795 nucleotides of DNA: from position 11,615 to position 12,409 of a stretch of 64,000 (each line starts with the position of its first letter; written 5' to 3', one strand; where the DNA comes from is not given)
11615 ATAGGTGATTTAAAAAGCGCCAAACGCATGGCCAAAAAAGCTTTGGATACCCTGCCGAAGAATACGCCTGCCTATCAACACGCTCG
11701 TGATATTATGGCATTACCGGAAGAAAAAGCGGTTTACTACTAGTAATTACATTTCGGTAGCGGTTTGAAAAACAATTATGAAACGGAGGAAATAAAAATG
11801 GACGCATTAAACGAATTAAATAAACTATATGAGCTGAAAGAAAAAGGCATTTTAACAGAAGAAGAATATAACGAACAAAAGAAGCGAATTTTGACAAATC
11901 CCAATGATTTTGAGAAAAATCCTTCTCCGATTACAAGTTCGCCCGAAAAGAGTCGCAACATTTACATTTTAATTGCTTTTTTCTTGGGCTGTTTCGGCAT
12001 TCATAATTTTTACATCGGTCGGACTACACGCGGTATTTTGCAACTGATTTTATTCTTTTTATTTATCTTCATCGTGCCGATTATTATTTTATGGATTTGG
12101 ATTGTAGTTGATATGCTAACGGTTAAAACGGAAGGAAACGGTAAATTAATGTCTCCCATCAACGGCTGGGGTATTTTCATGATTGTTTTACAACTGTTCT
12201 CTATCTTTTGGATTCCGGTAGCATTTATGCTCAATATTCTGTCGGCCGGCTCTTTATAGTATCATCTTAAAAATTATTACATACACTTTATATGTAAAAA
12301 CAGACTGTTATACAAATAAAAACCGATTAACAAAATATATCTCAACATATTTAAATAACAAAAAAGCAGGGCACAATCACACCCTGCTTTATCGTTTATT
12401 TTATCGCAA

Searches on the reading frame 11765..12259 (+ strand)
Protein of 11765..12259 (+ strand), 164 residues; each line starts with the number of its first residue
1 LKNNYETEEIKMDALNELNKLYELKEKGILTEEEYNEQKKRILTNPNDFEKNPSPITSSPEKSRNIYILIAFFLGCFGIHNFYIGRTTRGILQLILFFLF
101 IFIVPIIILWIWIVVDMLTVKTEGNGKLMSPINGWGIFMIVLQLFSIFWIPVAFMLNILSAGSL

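Call 19: search_protein_families(library=pfam, proteins=[window:11765-12259:+], max_evalue=0.001)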
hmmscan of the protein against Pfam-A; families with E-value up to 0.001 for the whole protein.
window:11765-12259:+ (164 aa): 2 families
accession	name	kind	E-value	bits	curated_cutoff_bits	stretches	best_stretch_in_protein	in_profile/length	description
PF05154.21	TM2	-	9.7e-12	45.3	27.9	1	61-110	2-43/51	TM2 domain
PF09851.14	SHOCT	-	5.5e-08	32.8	27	1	17-43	2-28/28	Short C-terminal domain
